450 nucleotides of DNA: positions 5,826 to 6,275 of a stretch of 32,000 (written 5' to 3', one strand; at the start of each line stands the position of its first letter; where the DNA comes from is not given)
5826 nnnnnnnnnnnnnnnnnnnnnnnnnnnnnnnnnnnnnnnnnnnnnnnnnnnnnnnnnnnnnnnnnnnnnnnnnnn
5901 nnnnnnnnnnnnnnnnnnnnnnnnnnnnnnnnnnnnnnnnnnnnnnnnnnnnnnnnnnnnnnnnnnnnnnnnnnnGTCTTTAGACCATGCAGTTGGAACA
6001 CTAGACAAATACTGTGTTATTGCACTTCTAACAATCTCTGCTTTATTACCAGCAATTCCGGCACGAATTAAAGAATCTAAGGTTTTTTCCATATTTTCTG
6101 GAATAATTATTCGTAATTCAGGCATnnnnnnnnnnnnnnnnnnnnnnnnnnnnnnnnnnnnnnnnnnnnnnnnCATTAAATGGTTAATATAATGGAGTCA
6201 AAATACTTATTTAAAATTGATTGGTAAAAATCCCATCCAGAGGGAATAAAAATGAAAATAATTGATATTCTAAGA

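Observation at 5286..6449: Proteasome alpha-type subunit fused to an N-terminal ribbon-helix-helix domain, divergent from an AbrB/SpoVT-like gene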

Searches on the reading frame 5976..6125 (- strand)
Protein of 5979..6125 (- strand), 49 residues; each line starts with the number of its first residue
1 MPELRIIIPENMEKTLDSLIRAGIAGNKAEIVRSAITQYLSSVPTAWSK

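Call 3: search_protein_families(library=pfam, proteins=[window:5979-6125:-], max_evalue=1)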
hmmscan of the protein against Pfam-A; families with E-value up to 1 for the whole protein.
window:5979-6125:- (49 aa): 1 family
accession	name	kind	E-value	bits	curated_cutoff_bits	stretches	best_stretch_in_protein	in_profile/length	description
PF01402.27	RHH_1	-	0.0007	19.9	20.5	1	8-40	6-37/39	Ribbon-helix-helix protein, copG family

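Call 14: search_solved_structures(query=A2, max_evalue=10, show_alignments=4)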
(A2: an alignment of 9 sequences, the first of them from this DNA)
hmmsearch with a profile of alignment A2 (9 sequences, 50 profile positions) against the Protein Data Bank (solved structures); distinct sequences matched with E-value up to 10: 12.
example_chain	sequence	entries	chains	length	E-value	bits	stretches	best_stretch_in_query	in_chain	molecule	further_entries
6jou_C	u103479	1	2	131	0.6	13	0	13-26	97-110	Histone H2A.Z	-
1pil_A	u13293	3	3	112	0.81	12.6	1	4-26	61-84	SIGNAL TRANSDUCING PROTEIN P2 | PII | Nitrogen regulatory protein P-II 1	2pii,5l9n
6hrk_A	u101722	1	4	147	0.93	12.4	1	22-45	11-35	Allophycocyanin beta-18 subunit apoprotein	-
8wql_QG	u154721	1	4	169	1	12.3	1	22-47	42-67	Allophycocyanin beta-18 subunit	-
7b22_A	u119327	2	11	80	1.2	12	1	9-36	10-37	Antitoxin ParD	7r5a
9inc_A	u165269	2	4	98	1.3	12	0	13-26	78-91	Histone H2A.Z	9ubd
6m4d_C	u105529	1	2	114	1.4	11.9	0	13-26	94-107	Histone H2A.V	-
5fug_A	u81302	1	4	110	1.8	11.5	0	13-26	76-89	HISTONE H2A.Z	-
8qz0_L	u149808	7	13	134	1.8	11.5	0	13-25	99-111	Histone H2A.Z | Histone H2A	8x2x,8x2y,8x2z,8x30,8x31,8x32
4cay_A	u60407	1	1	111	1.8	11.5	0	13-26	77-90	HISTONE H2A.Z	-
7yrd_C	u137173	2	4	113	1.9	11.5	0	13-26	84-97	Histone H2A.Z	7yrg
8jhf_C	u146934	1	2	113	1.9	11.4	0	13-26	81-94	Histone H2A.Z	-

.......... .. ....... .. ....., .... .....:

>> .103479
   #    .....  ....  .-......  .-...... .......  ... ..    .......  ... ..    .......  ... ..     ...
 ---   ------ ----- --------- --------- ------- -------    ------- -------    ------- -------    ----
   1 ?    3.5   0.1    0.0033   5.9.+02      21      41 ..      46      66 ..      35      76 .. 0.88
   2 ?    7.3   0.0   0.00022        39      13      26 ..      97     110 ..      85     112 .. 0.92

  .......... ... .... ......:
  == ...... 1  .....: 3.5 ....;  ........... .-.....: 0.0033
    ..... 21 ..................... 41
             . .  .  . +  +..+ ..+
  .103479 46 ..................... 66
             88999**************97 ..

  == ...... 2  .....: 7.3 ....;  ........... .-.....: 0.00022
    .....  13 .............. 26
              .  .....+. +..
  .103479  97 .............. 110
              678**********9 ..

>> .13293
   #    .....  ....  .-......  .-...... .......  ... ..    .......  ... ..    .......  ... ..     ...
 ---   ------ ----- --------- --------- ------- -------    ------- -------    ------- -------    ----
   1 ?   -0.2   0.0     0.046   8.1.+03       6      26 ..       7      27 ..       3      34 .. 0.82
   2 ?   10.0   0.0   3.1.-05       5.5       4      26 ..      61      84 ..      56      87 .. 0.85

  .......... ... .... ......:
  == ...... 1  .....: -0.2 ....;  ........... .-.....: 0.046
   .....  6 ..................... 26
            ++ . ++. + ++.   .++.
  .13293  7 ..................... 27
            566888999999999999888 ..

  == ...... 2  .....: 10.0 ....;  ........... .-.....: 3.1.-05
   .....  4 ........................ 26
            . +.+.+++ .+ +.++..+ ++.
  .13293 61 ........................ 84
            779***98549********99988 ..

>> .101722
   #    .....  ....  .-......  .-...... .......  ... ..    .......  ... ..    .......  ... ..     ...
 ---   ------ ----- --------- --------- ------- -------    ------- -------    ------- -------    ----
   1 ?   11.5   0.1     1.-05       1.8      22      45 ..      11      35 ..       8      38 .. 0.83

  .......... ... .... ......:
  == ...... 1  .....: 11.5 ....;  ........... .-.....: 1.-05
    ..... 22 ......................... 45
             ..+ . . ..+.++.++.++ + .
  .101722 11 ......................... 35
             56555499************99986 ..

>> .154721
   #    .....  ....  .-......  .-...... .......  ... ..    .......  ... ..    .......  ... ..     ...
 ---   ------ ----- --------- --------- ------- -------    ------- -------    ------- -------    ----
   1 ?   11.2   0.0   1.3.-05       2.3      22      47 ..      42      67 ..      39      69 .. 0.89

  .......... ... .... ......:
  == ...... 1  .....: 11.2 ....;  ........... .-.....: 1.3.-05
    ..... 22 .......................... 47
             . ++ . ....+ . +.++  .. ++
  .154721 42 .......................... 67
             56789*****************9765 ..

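Call 15: search_protein_families(library=pfam, alignment_id=A2, max_evalue=1)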
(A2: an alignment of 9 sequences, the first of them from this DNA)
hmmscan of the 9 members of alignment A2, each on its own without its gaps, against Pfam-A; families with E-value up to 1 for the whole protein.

A. member 1, seq(50 aa): 1 family
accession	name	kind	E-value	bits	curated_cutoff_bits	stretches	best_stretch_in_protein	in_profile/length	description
PF01402.27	RHH_1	-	0.00074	19.8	20.5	1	8-40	6-37/39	Ribbon-helix-helix protein, copG family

B. families by the number of members that match (of 9 scanned): 3 families
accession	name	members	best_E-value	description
PF01402.27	RHH_1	7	3.2e-05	Ribbon-helix-helix protein, copG family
PF23434.1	DUF7120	3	0.0012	Family of unknown function (DUF7120)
PF17723.7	RHH_8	2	0.064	Ribbon-Helix-Helix transcriptional regulator family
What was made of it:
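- On Ribbon-helix-helix (CopG/Arc/MetJ) superfamily: The window domain scores 19.8 bits against a cut-off of 20.5 (call 15).
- Checked: The window sequence alone scores 19.8-19.9 bits against Pfam RHH_1, just under the gathering score of 20.5 (calls 3, 15).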

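Call 26: search_protein_representatives(alignment_id=A2)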
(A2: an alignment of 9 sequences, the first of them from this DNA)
Query: 9 sequences, 50 profile positions. Proteins with E-value up to 0.001 (for the whole library): 54; up to 1e-10: 10; up to 1e-30: 0. The best 54 are listed.
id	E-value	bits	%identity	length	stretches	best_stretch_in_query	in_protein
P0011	7.0e-28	112.1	-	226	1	1-50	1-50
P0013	1.1e-27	111.6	-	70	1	1-50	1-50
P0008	1.2e-24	101.7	-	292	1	1-50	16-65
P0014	5.7e-19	83.6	-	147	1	1-50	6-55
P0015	2.4e-17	78.4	-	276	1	1-50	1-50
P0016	8.6e-17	76.6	-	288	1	1-49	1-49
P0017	1.5e-15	72.6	-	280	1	1-49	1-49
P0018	2.6e-11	59.1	-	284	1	1-50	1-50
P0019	2.6e-11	59.1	-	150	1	1-44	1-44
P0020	2.8e-11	59.0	-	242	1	1-44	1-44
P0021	4.6e-10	55.1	-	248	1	1-43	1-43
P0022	5.1e-10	54.9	-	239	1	1-43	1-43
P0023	3.6e-09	52.2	-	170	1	1-45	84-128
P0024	1.4e-08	50.3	-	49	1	1-35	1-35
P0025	1.8e-08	49.9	-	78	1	1-26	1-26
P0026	1.9e-08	49.9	-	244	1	1-43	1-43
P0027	2.5e-08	49.5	-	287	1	1-44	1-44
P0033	5.5e-08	48.4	-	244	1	1-47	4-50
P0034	8.1e-08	47.9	-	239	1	1-43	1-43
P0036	1.2e-07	47.4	-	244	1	1-46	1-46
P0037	1.4e-07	47.1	-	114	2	8-41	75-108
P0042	6.2e-06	41.9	-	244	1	1-43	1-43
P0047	3.6e-05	39.4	-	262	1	1-42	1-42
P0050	7.8e-05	38.3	-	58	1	1-42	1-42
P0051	1.0e-04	37.9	-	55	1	1-42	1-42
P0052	1.1e-04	37.8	-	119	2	10-43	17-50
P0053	1.3e-04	37.6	-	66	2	6-37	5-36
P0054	1.7e-04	37.2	-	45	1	7-44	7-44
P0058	3.8e-04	36.1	-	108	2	4-40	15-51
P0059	4.0e-04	36.1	-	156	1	3-41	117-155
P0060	4.7e-04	35.8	-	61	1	1-43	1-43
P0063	6.8e-04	35.3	-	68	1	1-43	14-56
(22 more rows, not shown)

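Call 30: list_cluster_members(proteins=[P0034, P0020, P0021, P0022, P0026, P0033, P0036, P0042, P0017, P0027])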
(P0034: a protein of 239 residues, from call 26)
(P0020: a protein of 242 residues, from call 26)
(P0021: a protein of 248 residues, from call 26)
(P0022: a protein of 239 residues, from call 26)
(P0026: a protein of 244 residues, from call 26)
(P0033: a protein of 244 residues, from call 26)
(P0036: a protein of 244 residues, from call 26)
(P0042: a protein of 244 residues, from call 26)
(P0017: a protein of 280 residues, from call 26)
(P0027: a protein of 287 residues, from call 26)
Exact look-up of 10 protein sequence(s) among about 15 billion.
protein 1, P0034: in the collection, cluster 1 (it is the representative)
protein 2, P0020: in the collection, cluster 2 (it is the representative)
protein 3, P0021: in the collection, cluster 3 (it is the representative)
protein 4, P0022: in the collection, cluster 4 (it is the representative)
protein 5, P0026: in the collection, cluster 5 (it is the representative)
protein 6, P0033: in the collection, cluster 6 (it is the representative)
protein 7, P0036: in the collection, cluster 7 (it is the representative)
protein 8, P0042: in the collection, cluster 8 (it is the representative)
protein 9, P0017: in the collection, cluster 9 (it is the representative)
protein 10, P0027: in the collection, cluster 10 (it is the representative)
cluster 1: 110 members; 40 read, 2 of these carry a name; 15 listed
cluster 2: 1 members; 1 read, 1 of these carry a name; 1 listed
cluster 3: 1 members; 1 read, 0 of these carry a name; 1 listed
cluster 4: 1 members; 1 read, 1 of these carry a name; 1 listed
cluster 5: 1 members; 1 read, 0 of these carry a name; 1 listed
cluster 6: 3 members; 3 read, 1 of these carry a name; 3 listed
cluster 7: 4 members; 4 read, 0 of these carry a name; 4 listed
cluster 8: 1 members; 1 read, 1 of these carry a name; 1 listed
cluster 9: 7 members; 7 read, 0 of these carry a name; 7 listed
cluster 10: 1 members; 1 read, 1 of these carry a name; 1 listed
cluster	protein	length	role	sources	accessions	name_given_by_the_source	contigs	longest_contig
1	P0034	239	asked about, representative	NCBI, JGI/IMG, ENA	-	-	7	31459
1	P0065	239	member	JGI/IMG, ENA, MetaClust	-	\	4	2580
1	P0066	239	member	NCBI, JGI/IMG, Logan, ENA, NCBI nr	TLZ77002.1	MAG: hypothetical protein E6K07_07805 [Methanobacteriota archaeon] | MAG: hypothetical protein E6K07_07805 [Euryarchaeota archaeon]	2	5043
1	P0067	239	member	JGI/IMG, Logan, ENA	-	-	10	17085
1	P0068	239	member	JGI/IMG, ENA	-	-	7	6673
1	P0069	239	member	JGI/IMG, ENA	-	-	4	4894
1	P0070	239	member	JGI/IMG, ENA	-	-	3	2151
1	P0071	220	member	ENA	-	-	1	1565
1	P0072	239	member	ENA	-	-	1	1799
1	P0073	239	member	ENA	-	-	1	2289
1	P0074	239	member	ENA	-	-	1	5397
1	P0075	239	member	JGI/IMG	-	-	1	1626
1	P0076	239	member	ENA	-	-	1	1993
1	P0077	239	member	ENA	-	-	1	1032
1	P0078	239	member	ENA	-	-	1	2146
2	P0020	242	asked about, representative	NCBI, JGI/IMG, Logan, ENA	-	20S proteasome alpha/beta subunit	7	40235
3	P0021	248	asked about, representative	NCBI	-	-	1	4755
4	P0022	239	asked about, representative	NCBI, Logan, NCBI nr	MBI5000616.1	MAG: hypothetical protein HZB92_03685 [Euryarchaeota archaeon] | hypothetical protein [Euryarchaeota archaeon]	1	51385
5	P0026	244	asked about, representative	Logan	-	-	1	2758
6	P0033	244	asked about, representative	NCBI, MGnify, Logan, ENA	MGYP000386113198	CR=1 FL=1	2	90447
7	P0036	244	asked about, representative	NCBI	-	-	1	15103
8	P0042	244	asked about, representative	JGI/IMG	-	proteasome alpha subunit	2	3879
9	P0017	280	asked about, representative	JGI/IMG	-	-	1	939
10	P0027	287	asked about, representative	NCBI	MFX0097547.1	MAG: proteasome subunit alpha [Candidatus Hodarchaeota archaeon]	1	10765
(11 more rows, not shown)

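Call 37: find_homologous_proteins(query=A6, max_evalue=0.001)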
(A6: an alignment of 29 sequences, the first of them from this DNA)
Query A6 (29 sequences) (50 aa, profile of the alignment): 8 proteins with E <= 0.001 among 102 candidates.
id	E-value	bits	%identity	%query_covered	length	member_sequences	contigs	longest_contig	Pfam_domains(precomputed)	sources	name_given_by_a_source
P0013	2.5e-21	93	76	100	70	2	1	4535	PF10584.15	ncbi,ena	-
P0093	3.9e-20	89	49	86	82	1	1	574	PF10584.15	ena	-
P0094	8.0e-18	82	48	80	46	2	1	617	-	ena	-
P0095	1.4e-17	81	40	84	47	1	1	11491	-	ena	-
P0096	5.3e-16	76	40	86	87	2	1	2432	PF10584.15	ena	-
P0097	6.0e-16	76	44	78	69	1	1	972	-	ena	-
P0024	1.4e-14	71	51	70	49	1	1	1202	-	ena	-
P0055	2.2e-11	61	38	74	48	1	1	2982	-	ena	-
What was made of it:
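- Tried and rejected: With the 50-aa profile it returned only fragments (call 37).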

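Call 38: search_solved_structures(query=A6, max_evalue=10, show_alignments=3)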
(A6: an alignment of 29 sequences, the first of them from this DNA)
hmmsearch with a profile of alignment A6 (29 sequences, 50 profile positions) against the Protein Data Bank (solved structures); distinct sequences matched with E-value up to 10: 6.
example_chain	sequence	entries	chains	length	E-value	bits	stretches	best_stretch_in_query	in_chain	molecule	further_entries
7b22_A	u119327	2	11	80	0.021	17.7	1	6-36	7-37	Antitoxin ParD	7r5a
8fje_A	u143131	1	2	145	0.028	17.4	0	30-45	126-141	E8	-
5abk_A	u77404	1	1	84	0.24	14.4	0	12-26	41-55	METALLOPROTEASE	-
3kxe_C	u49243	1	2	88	0.33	13.9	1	6-36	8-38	Antitoxin protein parD-1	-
9s1g_A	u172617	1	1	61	0.42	13.6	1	6-23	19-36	DBL6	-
9sra_BL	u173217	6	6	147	0.75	12.8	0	3-25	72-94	Large ribosomal subunit protein uL15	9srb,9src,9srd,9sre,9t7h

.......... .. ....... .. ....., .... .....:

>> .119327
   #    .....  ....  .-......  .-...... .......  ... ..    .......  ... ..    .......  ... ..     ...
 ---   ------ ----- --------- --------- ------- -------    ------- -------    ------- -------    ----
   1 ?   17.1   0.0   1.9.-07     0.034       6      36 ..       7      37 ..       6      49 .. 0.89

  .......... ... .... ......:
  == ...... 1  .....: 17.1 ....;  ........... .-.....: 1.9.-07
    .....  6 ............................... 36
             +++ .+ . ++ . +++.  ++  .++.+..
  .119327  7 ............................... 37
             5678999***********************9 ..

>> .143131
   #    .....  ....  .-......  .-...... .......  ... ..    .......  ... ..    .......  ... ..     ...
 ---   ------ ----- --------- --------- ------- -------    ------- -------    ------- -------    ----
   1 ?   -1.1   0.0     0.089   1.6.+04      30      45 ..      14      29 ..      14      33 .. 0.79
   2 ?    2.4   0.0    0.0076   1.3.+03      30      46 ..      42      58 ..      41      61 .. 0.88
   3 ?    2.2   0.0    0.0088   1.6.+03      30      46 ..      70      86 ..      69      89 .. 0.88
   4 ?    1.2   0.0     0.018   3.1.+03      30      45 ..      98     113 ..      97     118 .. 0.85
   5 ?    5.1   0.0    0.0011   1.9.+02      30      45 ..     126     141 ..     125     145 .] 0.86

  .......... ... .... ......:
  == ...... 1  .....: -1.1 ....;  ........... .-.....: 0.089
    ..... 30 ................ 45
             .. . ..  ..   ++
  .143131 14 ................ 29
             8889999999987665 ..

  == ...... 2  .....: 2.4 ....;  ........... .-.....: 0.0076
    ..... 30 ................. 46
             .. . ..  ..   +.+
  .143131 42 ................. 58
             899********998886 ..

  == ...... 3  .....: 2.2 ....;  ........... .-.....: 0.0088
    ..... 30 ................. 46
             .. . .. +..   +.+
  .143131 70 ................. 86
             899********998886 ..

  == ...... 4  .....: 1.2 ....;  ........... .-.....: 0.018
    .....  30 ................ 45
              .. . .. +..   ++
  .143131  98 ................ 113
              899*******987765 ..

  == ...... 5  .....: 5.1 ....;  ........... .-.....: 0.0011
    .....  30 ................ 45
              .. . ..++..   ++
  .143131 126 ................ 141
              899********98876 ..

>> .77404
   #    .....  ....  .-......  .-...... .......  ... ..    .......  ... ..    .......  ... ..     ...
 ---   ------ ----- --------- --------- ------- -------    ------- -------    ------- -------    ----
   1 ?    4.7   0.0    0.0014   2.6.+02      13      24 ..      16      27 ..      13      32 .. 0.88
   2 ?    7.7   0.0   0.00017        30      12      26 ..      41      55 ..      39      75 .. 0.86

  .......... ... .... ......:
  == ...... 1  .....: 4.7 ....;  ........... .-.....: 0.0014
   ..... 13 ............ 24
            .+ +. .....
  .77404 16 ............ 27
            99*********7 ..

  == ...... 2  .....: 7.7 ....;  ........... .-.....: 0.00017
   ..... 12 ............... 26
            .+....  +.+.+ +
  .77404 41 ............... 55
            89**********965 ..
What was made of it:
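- Checked: The best PDB profile hit is a ParD antitoxin, E=0.021 (call 38).
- Tried and rejected: PDB profile searches of the N-terminal domain gave only marginal ParD hits (calls 14, 38).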

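Call 39: search_protein_families(library=pfam, proteins=[P0037, P0050, P0051, P0052, P0053, P0054, P0058, P0059, P0060, P0063], max_evalue=0.1)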
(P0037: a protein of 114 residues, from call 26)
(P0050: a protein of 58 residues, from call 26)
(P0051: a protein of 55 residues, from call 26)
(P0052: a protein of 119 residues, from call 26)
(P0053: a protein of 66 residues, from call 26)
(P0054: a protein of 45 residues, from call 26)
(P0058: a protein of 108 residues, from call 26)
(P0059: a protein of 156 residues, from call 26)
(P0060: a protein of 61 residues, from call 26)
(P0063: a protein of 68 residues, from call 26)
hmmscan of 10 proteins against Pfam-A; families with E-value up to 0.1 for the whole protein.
P0037 (114 aa): 4 families
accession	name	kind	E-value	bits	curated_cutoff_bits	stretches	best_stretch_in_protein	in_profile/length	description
PF01402.27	RHH_1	-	2.6e-12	46.7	20.5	2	70-109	1-39/39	Ribbon-helix-helix protein, copG family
PF17723.7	RHH_8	-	6.3e-11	42.9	25.4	1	17-50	17-50/119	Ribbon-Helix-Helix transcriptional regulator family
PF03693.20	ParD_antitoxin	-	0.026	15.4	21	0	17-53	16-51/81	Bacterial antitoxin of ParD toxin-antitoxin type II system and RHH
PF01726.22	LexA_DNA_bind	-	0.039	14.2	23.7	0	11-26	40-55/65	LexA DNA binding domain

P0050 (58 aa): 0 families

P0051 (55 aa): 1 family
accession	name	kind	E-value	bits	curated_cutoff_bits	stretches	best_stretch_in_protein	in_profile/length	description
PF03693.20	ParD_antitoxin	-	0.014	16.2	21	1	6-35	7-36/81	Bacterial antitoxin of ParD toxin-antitoxin type II system and RHH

P0052 (119 aa): 5 families
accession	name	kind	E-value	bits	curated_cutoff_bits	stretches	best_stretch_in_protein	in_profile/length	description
PF01402.27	RHH_1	-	1.3e-13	50.8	20.5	2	72-106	3-36/39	Ribbon-helix-helix protein, copG family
PF17723.7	RHH_8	-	0.00063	20.3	25.4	0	22-50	17-45/119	Ribbon-Helix-Helix transcriptional regulator family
PF21983.2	NikA-like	-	0.0089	16.6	27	0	67-102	3-37/72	Mobilization protein NikA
PF19238.5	Radical_SAM_2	-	0.034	14.2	26.7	1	43-104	68-129/151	Radical SAM-like domain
PF19807.5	DUF6290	-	0.035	14.7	27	0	70-108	3-40/72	Family of unknown function (DUF6290)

P0053 (66 aa): 3 families
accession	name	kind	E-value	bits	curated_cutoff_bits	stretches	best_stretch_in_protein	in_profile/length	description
PF01402.27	RHH_1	-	1.1e-06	28.8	20.5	1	4-39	3-37/39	Ribbon-helix-helix protein, copG family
PF17723.7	RHH_8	-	3.1e-05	24.5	25.4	1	14-52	17-54/119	Ribbon-Helix-Helix transcriptional regulator family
PF23434.1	DUF7120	-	0.035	14.5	27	1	5-35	6-36/70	Family of unknown function (DUF7120)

P0054 (45 aa): 3 families
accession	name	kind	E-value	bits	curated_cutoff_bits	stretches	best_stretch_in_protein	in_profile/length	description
PF01402.27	RHH_1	-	0.0001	22.5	20.5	1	6-41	4-38/39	Ribbon-helix-helix protein, copG family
PF17723.7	RHH_8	-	0.0023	18.4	25.4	1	8-42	10-44/119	Ribbon-Helix-Helix transcriptional regulator family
PF09957.15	VapB_antitoxin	-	0.0029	17.9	23.4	1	17-41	13-37/47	Bacterial antitoxin of type II TA system, VapB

P0058 (108 aa): 7 families
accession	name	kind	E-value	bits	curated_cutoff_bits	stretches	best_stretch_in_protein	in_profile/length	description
PF01402.27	RHH_1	-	7.6e-15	54.7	20.5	2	15-49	2-35/39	Ribbon-helix-helix protein, copG family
PF17723.7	RHH_8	-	1.6e-11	44.8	25.4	2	14-52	5-43/119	Ribbon-Helix-Helix transcriptional regulator family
PF23434.1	DUF7120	-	1.1e-07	32.1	27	1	64-96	2-34/70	Family of unknown function (DUF7120)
PF15919.11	HicB_lk_antitox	-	7.2e-05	23.4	27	0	13-45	90-121/123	HicB_like antitoxin of bacterial toxin-antitoxin system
PF03693.20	ParD_antitoxin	-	0.001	19.8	21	0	27-49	17-39/81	Bacterial antitoxin of ParD toxin-antitoxin type II system and RHH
PF12651.13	RHH_3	-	0.0013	19.1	21.6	0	15-50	5-39/44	Ribbon-helix-helix domain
PF20442.3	BrxL_N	-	0.04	14.3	28.2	0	67-90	105-128/132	BREX system Lon protease-like protein BrxL N-terminal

P0059 (156 aa): 1 family
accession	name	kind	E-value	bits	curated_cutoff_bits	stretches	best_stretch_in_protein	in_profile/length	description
PF01402.27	RHH_1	-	2.7e-06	27.6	20.5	1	118-152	2-35/39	Ribbon-helix-helix protein, copG family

P0060 (61 aa): 1 family
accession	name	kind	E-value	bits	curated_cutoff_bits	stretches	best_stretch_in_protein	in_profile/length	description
PF01402.27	RHH_1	-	0.0074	16.7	20.5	1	6-41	4-38/39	Ribbon-helix-helix protein, copG family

P0063 (68 aa): 0 families
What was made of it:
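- Checked: The family profile finds standalone and tandem RHH proteins in a 1.84-billion-protein library (call 26), and these pass the RHH_1 cut-off (call 39).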

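Call 40: search_protein_families(library=pfam, alignment_id=A6, max_evalue=0.1)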
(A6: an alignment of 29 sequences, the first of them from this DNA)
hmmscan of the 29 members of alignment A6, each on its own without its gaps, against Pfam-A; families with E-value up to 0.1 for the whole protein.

A. member 1, seq(50 aa): 1 family
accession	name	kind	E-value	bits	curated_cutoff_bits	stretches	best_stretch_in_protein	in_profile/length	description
PF01402.27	RHH_1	-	0.00074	19.8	20.5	1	8-40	6-37/39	Ribbon-helix-helix protein, copG family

B. families by the number of members that match (of 29 scanned): 8 families
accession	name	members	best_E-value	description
PF01402.27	RHH_1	12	3.2e-05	Ribbon-helix-helix protein, copG family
PF03693.20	ParD_antitoxin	6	0.0033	Bacterial antitoxin of ParD toxin-antitoxin type II system and RHH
PF09957.15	VapB_antitoxin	3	0.014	Bacterial antitoxin of type II TA system, VapB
PF23434.1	DUF7120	2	0.0012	Family of unknown function (DUF7120)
PF17723.7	RHH_8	2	0.011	Ribbon-Helix-Helix transcriptional regulator family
PF11148.14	DUF2922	1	0.046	Protein of unknown function (DUF2922)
PF07499.19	RuvA_C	1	0.051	RuvA, C-terminal domain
PF16007.11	DUF4777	1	0.058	Domain of unknown function (DUF4777)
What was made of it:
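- On Ribbon-helix-helix (CopG/Arc/MetJ) superfamily: At family level 12 of 29 members hit RHH_1 (best E 3.2e-5), 6 hit ParD, 3 hit VapB and 2 hit RHH_8 (call 40).
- Checked: 12 of 29 homologues hit RHH_1 (best E 3.2e-5); the other hits that recur in several members (ParD 6, VapB 3, RHH_8 2) are RHH families, DUF7120 is uncharacterised, and three single-member hits near E 0.05 are unrelated (call 40).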

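Call 41: find_encoding_contigs(protein=P0033, flank=8000, max_places=2)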
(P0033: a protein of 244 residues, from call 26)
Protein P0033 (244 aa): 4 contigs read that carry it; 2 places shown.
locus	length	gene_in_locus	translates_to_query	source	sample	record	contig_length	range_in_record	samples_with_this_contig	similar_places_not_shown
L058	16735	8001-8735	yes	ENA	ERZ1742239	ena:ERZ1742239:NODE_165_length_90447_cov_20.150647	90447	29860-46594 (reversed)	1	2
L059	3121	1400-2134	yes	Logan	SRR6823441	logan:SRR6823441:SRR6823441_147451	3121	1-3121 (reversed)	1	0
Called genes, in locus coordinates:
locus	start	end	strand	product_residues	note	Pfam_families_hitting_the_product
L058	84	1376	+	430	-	PF01336:tRNA_anti-codon, PF00152:tRNA-synt_2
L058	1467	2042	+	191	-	PF08433:KTI12 (faint), PF13521:AAA_28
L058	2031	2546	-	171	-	PF01980:TrmO_N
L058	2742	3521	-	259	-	-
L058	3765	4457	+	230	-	-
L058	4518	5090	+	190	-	-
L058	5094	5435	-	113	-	PF01850:PIN (weak)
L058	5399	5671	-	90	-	PF26688:RHH_12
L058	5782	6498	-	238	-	PF13483:Lactamase_B_3, PF12706:Lactamase_B_2 (faint)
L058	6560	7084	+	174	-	PF00881:Nitroreductase, PF14512:TM1586_NiRdase (weak)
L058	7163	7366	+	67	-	PF01048:PNP_UDP_1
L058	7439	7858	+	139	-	PF01048:PNP_UDP_1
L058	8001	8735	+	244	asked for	PF10584:Proteasome_A_N, PF00227:Proteasome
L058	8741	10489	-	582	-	PF22173:APH-like_N, PF00561:Abhydrolase_1 (weak), PF01738:DLH (faint), PF12146:Hydrolase_4 (faint), PF12697:Abhydrolase_6 (weak), PF20434:BD-FAE (faint), PF00326:Peptidase_S9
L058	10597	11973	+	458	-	PF04762:Beta-prop_ELP1_1st (faint), PF12894:ANAPC4_WD40 (faint), PF25174:Beta-prop_THOC3 (weak), PF18962:Por_Secre_tail (faint)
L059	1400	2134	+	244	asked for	PF10584:Proteasome_A_N, PF00227:Proteasome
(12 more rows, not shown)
